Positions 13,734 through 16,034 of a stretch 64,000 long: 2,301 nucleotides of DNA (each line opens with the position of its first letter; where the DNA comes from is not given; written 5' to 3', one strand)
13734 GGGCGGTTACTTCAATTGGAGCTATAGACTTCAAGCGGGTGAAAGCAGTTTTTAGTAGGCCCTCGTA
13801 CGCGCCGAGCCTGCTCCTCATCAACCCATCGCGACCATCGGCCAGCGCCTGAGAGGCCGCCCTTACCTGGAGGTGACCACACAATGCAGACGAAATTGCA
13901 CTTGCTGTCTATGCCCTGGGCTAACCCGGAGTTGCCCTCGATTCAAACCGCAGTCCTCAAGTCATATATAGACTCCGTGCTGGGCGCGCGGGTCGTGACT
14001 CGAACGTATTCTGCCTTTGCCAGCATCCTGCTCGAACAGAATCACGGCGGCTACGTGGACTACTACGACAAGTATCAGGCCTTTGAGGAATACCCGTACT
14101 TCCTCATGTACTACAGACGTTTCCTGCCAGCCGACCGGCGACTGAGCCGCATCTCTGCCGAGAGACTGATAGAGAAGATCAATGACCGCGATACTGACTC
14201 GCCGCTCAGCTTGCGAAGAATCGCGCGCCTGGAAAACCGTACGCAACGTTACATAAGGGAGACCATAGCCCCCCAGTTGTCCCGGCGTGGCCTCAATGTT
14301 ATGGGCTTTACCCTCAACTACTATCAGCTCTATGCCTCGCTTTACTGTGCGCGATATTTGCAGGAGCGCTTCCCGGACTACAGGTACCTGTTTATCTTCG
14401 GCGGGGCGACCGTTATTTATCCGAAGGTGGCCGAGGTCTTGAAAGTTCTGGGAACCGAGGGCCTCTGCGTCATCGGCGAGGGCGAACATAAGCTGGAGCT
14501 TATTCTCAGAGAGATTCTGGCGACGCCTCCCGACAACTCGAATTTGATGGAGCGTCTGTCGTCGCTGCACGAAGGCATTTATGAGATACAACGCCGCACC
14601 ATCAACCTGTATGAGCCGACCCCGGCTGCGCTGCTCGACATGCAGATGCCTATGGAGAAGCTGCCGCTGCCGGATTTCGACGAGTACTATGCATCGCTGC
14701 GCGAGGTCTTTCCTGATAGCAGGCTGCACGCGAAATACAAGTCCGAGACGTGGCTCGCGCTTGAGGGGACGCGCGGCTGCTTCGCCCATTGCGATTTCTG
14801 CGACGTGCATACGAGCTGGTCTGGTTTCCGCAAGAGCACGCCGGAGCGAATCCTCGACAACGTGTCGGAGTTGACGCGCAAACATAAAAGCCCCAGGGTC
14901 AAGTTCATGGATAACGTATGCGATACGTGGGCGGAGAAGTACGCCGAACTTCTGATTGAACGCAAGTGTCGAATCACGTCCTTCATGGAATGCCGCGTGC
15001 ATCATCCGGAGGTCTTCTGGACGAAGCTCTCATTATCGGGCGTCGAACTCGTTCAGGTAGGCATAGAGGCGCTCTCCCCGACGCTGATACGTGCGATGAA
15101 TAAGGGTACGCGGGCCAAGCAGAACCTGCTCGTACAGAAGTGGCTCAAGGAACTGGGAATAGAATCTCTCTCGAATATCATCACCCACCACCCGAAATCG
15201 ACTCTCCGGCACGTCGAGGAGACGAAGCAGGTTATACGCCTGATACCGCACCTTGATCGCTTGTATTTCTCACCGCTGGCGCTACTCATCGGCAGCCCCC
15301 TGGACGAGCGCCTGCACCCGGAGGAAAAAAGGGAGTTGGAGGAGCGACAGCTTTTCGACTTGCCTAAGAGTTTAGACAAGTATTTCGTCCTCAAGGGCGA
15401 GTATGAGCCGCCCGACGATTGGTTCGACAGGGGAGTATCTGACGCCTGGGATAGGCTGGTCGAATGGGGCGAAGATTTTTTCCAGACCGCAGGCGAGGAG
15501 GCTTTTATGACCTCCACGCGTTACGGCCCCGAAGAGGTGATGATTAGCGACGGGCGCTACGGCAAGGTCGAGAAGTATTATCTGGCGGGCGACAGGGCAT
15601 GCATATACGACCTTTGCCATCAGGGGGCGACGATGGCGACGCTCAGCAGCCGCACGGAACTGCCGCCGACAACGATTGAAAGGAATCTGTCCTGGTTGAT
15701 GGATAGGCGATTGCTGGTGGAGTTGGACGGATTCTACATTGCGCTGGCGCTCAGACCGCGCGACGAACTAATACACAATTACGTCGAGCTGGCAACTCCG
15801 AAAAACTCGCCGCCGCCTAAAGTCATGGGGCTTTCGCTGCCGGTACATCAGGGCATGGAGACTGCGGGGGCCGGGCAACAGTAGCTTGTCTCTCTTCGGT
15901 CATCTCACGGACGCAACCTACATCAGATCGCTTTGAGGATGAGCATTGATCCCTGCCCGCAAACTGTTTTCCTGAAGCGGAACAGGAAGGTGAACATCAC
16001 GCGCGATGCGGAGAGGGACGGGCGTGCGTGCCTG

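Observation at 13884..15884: Orphan RiPP-maturase-like radical SAM enzyme with built-in peptide-recognition domain but no visible precursor gene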

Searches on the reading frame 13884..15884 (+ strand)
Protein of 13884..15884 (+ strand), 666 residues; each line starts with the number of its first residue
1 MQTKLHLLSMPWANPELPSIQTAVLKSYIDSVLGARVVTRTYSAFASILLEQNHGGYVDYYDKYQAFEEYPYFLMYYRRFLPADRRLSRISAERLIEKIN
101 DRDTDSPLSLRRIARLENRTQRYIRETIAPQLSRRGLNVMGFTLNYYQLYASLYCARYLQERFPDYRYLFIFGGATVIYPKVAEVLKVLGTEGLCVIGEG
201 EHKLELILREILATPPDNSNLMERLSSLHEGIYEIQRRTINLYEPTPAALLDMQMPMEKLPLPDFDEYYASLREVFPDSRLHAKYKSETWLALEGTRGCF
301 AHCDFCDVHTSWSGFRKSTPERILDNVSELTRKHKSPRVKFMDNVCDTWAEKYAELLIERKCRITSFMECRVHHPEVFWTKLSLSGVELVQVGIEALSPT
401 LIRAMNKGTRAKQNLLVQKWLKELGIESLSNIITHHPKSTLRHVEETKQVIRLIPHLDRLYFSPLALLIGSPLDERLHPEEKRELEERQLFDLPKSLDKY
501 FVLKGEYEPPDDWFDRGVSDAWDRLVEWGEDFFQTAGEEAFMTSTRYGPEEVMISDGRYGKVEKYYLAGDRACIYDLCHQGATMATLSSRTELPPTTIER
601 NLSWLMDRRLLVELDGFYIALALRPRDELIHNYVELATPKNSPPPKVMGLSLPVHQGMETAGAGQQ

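Call 3: search_protein_families(library=pfam, proteins=[window:13884-15884:+], max_evalue=1)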
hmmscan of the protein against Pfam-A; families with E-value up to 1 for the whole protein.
window:13884-15884:+ (666 aa): 3 families
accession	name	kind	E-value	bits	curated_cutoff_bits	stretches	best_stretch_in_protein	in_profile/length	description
PF04055.27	Radical_SAM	-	2.9e-14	54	29.5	1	295-449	3-164/166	Radical SAM superfamily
PF25213.1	HVO_A0261_N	-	0.0097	16.2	35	1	577-618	20-61/86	HVO_A0261 N-terminal domain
PF13936.12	HTH_38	-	0.041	14.1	27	0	570-602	9-41/44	Helix-turn-helix domain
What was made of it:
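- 14754..15383 (+): Radical SAM core (about residues 291-500). Pfam PF04055 covers residues 295-449 at E 2.9e-14 (call 3).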

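Call 4: search_protein_families(library=ncbifam, proteins=[window:13884-15884:+], max_evalue=1)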
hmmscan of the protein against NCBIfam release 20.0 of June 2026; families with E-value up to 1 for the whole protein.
window:13884-15884:+ (666 aa): 17 families
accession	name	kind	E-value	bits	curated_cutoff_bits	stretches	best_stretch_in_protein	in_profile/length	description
TIGR03975.1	rSAM_ocin_1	subfamily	1.7e-60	205.2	281.85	1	6-623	2-606/606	RiPP maturation radical SAM C-methyltransferase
TIGR04072.2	rSAM_ladder_B12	equivalog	4.6e-13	48.6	360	1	288-480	178-375/443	lipid biosynthesis B12-binding/radical SAM protein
TIGR02026.1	BchE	equivalog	1.1e-09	37.8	481.35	1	296-450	200-361/497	magnesium-protoporphyrin IX monomethyl ester anaerobic oxidative cyclase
TIGR04479.1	bcpD_PhpK_rSAM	subfamily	8e-09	34.4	600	1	272-452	223-407/504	PhpK family radical SAM P-methyltransferase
TIGR04385.1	B12_rSAM_cofa1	equivalog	1.4e-07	31.1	450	1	264-454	169-364/438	B12 lower ligand biosynthesis radical SAM protein BzaD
TIGR03471.1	HpnJ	equivalog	1.4e-07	30.8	577.6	1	284-448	191-359/472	hopanoid biosynthesis associated radical SAM protein HpnJ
TIGR04014.1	B12_SAM_MJ_0865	equivalog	5.4e-07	28.7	360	2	390-463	272-344/434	methyl-coenzyme M reductase glutamine C-methyltransferase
TIGR04367.1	HpnR_B12_rSAM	equivalog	5.4e-07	28.5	650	1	292-449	188-347/490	hopanoid C-3 methylase HpnR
NF050148.1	rSAM_ApyD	equivalog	2.5e-05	22.9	750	1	290-450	199-362/645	RiPP biosynthesis radical SAM protein ApyD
TIGR04013.1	B12_SAM_MJ_1487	hypoth_equivalog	0.00021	20.2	251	1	287-335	148-193/382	TIGR04013 family B12-binding domain/radical SAM domain-containing protein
TIGR04295.1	B12_rSAM_oligo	hypoth_equivalog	0.00046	19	400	1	292-411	202-318/422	TIGR04295 family B12-binding domain-containing radical SAM protein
NF040542.1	rSAM_RCCLKC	equivalog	0.002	17.4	450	1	276-475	165-375/423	arsinothricin biosynthesis radical SAM protein ArsL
NF040546.1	rSAM_CUAEP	equivalog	0.0073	15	500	1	292-469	173-358/468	CUAEP/CCAEP-tail radical SAM (seleno)protein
TIGR03904.1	SAM_YgiQ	equivalog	0.058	11.9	462.35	1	241-333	242-338/558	YgiQ family radical SAM protein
NF004019.1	PRK05481.1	subfamily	0.071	12.4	203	1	297-359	55-118/286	lipoyl synthase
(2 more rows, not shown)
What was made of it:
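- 13884..15884 (+): Radical SAM enzyme gene, 666 aa, of an uncurated sister subfamily of TIGR03975. TIGR03975 aligns 2-606/606 at 205.2 bits against a cutoff of 281.85 (call 4).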

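Call 7: find_homologous_proteins(query=window:13884-15884:+, max_evalue=0.00001)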
Query window:13884-15884:+ (666 aa): 202 proteins with E <= 0.00001 among 8000 candidates; the best 120 are listed.
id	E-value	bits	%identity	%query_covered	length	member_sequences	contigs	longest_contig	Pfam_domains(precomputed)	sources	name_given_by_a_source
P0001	0.0e+0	1473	100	95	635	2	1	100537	PF04055.28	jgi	jgi:radical SAM superfamily enzyme YgiQ (UPF0313 family)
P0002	0.0e+0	1316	86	99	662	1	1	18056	PF04055.28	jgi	jgi:hypothetical protein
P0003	0.0e+0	1274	83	100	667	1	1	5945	PF04055.28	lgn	-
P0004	0.0e+0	1233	79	100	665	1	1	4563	PF04055.28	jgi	jgi:radical SAM superfamily enzyme YgiQ (UPF0313 family)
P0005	0.0e+0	1233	80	100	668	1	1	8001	PF04055.28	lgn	-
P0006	0.0e+0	1201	77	100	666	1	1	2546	PF04055.28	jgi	jgi:hypothetical protein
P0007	0.0e+0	1195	77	100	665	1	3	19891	PF04055.28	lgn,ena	-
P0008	0.0e+0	1168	76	100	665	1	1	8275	PF04055.28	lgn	-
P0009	0.0e+0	1163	76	100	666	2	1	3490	PF04055.28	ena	-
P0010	0.0e+0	1157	74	100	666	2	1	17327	PF04055.28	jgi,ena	-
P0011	0.0e+0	1146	73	100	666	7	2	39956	PF04055.28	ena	-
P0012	0.0e+0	1140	74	100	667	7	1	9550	PF04055.28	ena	-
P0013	0.0e+0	1130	72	100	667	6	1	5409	PF04055.28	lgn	-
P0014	0.0e+0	1119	73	100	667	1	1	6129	PF04055.28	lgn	-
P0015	0.0e+0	1064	70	100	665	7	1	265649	PF04055.28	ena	-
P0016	0.0e+0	1064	71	97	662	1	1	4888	PF04055.28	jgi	jgi:Radical SAM superfamily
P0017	0.0e+0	1053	70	98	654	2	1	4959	PF04055.28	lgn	-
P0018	0.0e+0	1051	69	98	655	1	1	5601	PF01978.26,PF04055.28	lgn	-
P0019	0.0e+0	1040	68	97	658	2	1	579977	PF04055.28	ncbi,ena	-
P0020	0.0e+0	1028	68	98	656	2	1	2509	PF04055.28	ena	-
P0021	0.0e+0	1024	68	96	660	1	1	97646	PF04055.28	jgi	jgi:radical SAM superfamily enzyme YgiQ (UPF0313 family)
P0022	0.0e+0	1023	70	95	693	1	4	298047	PF04055.28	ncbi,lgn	-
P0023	0.0e+0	1022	67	98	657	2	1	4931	PF04055.28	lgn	-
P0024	0.0e+0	1017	67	97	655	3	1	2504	PF04055.28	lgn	-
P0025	0.0e+0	1016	66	97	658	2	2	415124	PF04055.28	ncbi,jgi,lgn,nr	ncbi:MAG TPA: radical SAM protein [Pyrinomonadaceae bacterium]|jgi:hypothetical protein|nr:radical S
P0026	8.0e-294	994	65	98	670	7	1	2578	PF04055.28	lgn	-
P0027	3.0e-293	992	65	97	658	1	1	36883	PF04055.28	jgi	-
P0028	9.6e-293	991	66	97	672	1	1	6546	PF04055.28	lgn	-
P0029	1.6e-291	987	68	96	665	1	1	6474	PF04055.28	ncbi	-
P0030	1.2e-290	984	66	95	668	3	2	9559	PF04055.28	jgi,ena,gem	-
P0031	7.1e-284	961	65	95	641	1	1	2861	PF04055.28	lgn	-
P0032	2.6e-283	959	66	95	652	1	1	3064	PF04055.28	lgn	-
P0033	6.5e-279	945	67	92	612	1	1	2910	PF04055.28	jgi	jgi:radical SAM superfamily enzyme YgiQ (UPF0313 family)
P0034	3.3e-277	939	68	89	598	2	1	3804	PF04055.28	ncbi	ncbi:MAG: radical SAM protein, partial [Blastocatellia bacterium]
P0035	9.6e-269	911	62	95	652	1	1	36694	PF04055.28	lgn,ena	-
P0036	9.9e-269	911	61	95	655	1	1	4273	PF04055.28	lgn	-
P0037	1.2e-267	908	60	96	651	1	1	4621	PF04055.28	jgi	jgi:hypothetical protein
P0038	2.6e-266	903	61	96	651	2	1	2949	PF04055.28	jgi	-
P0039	1.5e-256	871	58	100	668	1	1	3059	PF04055.28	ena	-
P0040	1.1e-246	838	56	99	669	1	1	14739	PF04055.28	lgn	-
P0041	3.7e-228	777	54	95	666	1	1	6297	PF04055.28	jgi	-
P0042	2.6e-198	679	48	96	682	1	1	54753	PF04055.28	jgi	jgi:radical SAM superfamily enzyme YgiQ (UPF0313 family)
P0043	3.3e-190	652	47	96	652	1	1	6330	PF04055.28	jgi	jgi:Radical SAM superfamily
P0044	5.4e-189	648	46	98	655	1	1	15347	PF04055.28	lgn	-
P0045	7.1e-187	641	46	96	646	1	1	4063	PF04055.28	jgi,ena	-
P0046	6.2e-186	638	46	95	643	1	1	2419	PF04055.28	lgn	-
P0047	8.5e-185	634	68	60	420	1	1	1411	PF04055.28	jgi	jgi:hypothetical protein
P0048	3.7e-182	625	46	95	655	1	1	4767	PF04055.28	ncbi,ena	-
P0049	2.3e-170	586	44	92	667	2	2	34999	PF04055.28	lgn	-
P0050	2.5e-170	586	44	97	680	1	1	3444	PF04055.28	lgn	-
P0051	2.5e-169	583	46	95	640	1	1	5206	PF04055.28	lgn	-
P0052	3.3e-167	576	60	63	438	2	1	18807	PF04055.28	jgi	-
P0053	7.7e-163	561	43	94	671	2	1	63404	PF04055.28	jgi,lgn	jgi:radical SAM superfamily enzyme YgiQ (UPF0313 family)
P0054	9.4e-161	554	42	95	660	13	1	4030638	PF04055.28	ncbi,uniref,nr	ncbi:radical SAM protein [Sorangium atrum]|uniref:Radical SAM protein n=1 Tax=Sorangium atrum TaxID=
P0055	4.9e-160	552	41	96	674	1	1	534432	PF04055.28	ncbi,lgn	ncbi:MAG: radical SAM protein [Polyangiaceae bacterium]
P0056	1.2e-157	544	40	97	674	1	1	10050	PF04055.28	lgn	-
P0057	2.0e-152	527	41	95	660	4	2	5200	PF04055.28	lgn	-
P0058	2.2e-152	527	41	95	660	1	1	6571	PF04055.28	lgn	-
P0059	1.2e-151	524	40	96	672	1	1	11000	PF04055.28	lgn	-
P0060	3.0e-151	523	41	97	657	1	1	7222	PF04055.28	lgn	-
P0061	1.9e-150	520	41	96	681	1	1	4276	PF04055.28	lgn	-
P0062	9.3e-150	518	40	97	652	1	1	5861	PF04055.28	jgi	jgi:radical SAM superfamily enzyme YgiQ (UPF0313 family)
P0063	3.0e-148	513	41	95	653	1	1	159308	PF04055.28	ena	-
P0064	7.5e-147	509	41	95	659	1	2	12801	PF04055.28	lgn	-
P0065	7.7e-146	505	39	97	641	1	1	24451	PF04055.28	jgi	jgi:hypothetical protein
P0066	1.7e-143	497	39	97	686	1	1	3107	PF04055.28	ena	-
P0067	2.4e-143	497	39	97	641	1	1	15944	PF04055.28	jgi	jgi:radical SAM superfamily enzyme YgiQ (UPF0313 family)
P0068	1.2e-142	495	39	95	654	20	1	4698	PF04055.28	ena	-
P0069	1.0e-141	492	39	95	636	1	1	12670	PF04055.28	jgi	jgi:radical SAM superfamily enzyme YgiQ (UPF0313 family)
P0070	3.5e-139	483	40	97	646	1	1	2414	PF04055.28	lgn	-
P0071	1.2e-138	481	38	94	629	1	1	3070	PF04055.28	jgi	jgi:radical SAM superfamily enzyme YgiQ (UPF0313 family)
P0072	3.3e-138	480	39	95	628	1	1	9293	PF04055.28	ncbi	-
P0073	1.0e-135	472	39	98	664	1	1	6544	PF04055.28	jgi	jgi:hypothetical protein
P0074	4.0e-135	470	40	95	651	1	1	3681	PF04055.28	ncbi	-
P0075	1.3e-134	468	39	97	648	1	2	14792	PF04055.28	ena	-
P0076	3.1e-134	467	38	95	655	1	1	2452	PF04055.28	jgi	-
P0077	4.6e-134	466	39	96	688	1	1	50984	PF04055.28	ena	-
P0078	2.2e-133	464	38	95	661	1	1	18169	PF04055.28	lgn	-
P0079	4.6e-132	460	38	97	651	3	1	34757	PF04055.28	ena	-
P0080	9.2e-132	459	39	95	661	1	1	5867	PF04055.28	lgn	-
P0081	1.5e-130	455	37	95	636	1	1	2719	PF04055.28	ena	-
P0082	3.0e-129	450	39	91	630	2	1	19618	PF04055.28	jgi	jgi:radical SAM superfamily enzyme YgiQ (UPF0313 family)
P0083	9.4e-129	449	37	95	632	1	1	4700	PF04055.28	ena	-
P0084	2.5e-126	441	39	95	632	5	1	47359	PF04055.28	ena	-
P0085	6.9e-125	436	38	95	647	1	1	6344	PF04055.28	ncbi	-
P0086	9.8e-125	435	37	97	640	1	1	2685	PF04055.28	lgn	-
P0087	4.3e-124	433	37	97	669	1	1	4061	PF04055.28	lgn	-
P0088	1.1e-120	422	37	97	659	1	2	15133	PF04055.28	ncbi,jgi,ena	-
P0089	2.4e-119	418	36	92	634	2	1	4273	PF04055.28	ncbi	ncbi:MAG TPA: hypothetical protein VIU61_15180 [Kofleriaceae bacterium]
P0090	3.2e-119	417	34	95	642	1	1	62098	PF04055.28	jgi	jgi:radical SAM superfamily enzyme YgiQ (UPF0313 family)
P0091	5.6e-119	416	36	94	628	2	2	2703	PF04055.28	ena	-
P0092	2.0e-117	411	48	59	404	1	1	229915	PF04055.28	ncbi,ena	-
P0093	7.0e-116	406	35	95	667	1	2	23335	PF04055.28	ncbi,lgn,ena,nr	ncbi:MAG: radical SAM protein [Paracoccaceae bacterium]|nr:radical SAM protein [Paracoccaceae bacter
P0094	5.2e-115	403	36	95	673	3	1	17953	PF04055.28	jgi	jgi:radical SAM superfamily enzyme YgiQ (UPF0313 family)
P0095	8.4e-115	403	35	95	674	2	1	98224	PF04055.28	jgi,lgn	jgi:hypothetical protein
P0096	3.1e-113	397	37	95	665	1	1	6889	PF04055.28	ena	-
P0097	8.5e-113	396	35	95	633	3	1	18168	PF04055.28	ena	-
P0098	1.4e-112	395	33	95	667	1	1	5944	PF04055.28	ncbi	-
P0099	2.5e-112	394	38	81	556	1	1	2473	PF04055.28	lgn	-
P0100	3.9e-112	394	36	95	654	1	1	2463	PF04055.28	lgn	-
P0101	6.2e-112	393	34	98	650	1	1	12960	PF04055.28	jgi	jgi:radical SAM superfamily enzyme YgiQ (UPF0313 family)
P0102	3.9e-111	390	34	94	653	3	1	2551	PF04055.28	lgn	-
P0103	5.8e-110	387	33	95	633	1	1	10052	PF04055.28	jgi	jgi:radical SAM superfamily enzyme YgiQ (UPF0313 family)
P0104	9.7e-110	386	35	95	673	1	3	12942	PF04055.28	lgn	-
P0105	1.1e-109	386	35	97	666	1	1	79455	PF04055.28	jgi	jgi:radical SAM superfamily enzyme YgiQ (UPF0313 family)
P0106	4.9e-109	384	35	94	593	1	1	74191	PF04055.28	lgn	-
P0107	2.5e-107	378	35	94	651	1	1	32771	PF04055.28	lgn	-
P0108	1.7e-106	375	34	94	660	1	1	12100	PF04055.28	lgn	-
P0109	4.9e-105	370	34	94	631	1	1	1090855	PF04055.28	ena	-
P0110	7.6e-105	370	34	95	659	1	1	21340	PF04055.28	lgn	-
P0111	8.9e-104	366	33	95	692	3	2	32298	PF04055.28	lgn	-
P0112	1.2e-103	366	33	98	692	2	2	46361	PF04055.28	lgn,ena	-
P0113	2.5e-103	365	31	95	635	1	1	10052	PF04055.28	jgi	jgi:radical SAM superfamily enzyme YgiQ (UPF0313 family)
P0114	5.7e-101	357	35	82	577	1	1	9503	PF04055.28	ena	-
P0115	3.2e-100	354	33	94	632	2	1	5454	PF04055.28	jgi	-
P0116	1.9e-98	349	39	72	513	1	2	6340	PF04055.28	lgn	-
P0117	2.9e-90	322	35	94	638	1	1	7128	PF04055.28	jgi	jgi:radical SAM superfamily enzyme YgiQ (UPF0313 family)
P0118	3.1e-76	275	36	65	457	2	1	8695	PF04055.28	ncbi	-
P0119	1.9e-74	269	35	68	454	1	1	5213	PF04055.28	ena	-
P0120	9.2e-39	151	30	71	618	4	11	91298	PF04055.28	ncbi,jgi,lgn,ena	-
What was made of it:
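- Checked: One correction to public annotation: the JGI gene call for this contig starts 31 codons too late (635 aa, call 7).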

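Call 8: find_encoding_contigs(protein=P0002, flank=6000, max_places=2)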
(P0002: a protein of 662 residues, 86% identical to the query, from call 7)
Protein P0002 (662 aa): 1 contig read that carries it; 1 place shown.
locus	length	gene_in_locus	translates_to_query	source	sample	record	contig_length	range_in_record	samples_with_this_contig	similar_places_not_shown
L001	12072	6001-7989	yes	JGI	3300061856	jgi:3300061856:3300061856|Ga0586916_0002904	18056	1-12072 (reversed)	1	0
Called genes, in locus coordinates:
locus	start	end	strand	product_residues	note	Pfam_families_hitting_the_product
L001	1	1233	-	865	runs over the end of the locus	PF01590:GAF, PF00989:PAS, PF13188:PAS_8, PF08447:PAS_3, PF08448:PAS_4, PF13426:PAS_9, PF08447:PAS_3, PF08448:PAS_4, +4 more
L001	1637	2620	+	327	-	PF02899:Phage_int_SAM_1, PF13495:Phage_int_SAM_4, PF00589:Phage_integrase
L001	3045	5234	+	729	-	PF21105:DyP_N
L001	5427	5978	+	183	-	-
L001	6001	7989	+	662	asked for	PF04055:Radical_SAM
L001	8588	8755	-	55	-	-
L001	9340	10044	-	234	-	-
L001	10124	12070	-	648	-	?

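Call 9: find_encoding_contigs(protein=P0019, flank=6000, max_places=2)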
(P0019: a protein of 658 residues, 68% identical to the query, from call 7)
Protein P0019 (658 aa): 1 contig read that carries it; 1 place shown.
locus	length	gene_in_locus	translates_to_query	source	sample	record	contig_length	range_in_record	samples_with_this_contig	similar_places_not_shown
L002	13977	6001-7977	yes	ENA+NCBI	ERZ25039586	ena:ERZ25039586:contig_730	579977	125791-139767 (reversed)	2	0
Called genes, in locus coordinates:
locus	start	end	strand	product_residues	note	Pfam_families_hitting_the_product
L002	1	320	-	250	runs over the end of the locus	PF06314:ADC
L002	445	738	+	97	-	-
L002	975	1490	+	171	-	-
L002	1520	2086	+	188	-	PF06414:Zeta_toxin (weak), PF13238:AAA_18 (weak), PF13671:AAA_33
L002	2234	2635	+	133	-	PF00903:Glyoxalase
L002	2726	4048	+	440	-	PF01882:DUF58, PF13519:VWA_2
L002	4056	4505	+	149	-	PF04480:DUF559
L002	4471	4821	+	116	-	PF13376:OmdA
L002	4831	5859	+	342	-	PF24681:Kelch_KLHDC2_KLHL20_DRC7 (weak), PF24981:Beta-prop_ATRN-LZTR1 (faint), PF24681:Kelch_KLHDC2_KLHL20_DRC7, PF25852:DUF6242_C, PF13415:Beta-prop_FBX42 (weak)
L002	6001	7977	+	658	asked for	PF04055:Radical_SAM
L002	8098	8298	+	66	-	PF03966:Trm112p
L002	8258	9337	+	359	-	PF01075:Glyco_transf_9, PF02350:Epimerase_2 (faint)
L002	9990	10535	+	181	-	-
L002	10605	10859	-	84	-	-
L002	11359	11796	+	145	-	-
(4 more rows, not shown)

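Call 10: find_encoding_contigs(protein=P0054, flank=6000, max_places=2)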
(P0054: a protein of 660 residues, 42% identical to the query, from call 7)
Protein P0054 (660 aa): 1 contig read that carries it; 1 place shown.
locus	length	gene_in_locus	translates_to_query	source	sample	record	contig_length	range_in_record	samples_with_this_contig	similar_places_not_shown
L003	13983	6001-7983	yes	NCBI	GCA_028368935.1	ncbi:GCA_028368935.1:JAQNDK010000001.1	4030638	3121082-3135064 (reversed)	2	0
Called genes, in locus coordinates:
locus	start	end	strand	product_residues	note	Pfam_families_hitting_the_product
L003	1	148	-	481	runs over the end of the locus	PF00392:GntR, PF00155:Aminotran_1_2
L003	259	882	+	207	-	PF13302:Acetyltransf_3, PF00583:Acetyltransf_1 (weak)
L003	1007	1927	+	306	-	PF13621:Cupin_8 (faint), PF08007:JmjC_2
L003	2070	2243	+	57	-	-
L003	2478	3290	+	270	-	PF05114:MbnB_TglH_ChrH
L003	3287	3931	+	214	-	-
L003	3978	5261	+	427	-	PF13439:Glyco_transf_4, PF13579:Glyco_trans_4_4, PF13477:Glyco_trans_4_2 (faint), PF00534:Glycos_transf_1, PF13692:Glyco_trans_1_4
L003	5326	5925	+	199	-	PF13640:2OG-FeII_Oxy_3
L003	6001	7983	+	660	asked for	PF04055:Radical_SAM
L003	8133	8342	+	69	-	-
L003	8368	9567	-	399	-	-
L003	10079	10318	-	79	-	-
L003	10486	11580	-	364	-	-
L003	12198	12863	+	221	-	PF00080:Sod_Cu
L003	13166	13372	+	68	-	-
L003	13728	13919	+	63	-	PF05685:Uma2 (weak)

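Call 12: find_related_loci(query=window:13884-15884:+, collection=genome_contigs, flank=10000)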
Query window:13884-15884:+ (666 aa) in genome_contigs; peptide patterns used: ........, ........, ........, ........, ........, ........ (x = any residue, [..] = any of these).
29 stretches matched a pattern; 9 encode a relative of the query (tblastn E <= 1e-3); 9 distinct loci.
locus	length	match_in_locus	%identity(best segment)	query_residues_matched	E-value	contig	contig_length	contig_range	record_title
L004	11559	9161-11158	76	1-665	0e+0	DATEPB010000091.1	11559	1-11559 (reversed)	MAG TPA_asm: Pyrinomonadaceae bacterium isolate SMAG_U9010 k141_1385831, whole genome shotgun sequence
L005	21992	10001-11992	70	1-663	0e+0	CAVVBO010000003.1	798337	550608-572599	MAG: uncultured Acidobacteriaceae bacterium isolate MFD02671.bin.2.9 genome assembly, contig: contig_22867, whole genome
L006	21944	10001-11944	68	1-647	0e+0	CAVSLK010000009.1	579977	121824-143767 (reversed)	MAG: uncultured Acidobacteriota bacterium isolate MFD09206.bin.2.23 genome assembly, contig: contig_730, whole genome sh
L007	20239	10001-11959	68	1-650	0e+0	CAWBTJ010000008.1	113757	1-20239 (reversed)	MAG: Candidatus Eremiobacteraeota bacterium isolate MFD04580.bin.4.256 genome assembly, contig: contig_11110, whole geno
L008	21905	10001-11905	67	1-634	0e+0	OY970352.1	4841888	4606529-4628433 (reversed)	MAG: uncultured Acidobacteriota bacterium isolate MFD01916.bin.c.5 genome assembly, chromosome: 1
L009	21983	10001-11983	67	1-657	0e+0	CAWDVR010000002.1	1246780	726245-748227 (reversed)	MAG: uncultured Acidobacteriota bacterium isolate MFD05747.bin.1.28 genome assembly, contig: contig_20011, whole genome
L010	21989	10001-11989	70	1-662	0e+0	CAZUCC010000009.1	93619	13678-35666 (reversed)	MAG TPA_asm: uncultured Acidobacteriaceae bacterium isolate SRP273308_co1_154 genome assembly, contig: NODE_244_length_9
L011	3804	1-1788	68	57-652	0e+0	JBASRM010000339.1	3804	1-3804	MAG: Blastocatellia bacterium isolate MFD13521_ilm_asm_bin21 k127_239720, whole genome shotgun sequence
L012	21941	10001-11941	66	1-646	0e+0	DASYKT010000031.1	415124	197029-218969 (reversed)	MAG TPA_asm: Pyrinomonadaceae bacterium isolate SMAG_U4329 k141_3767083, whole genome shotgun sequence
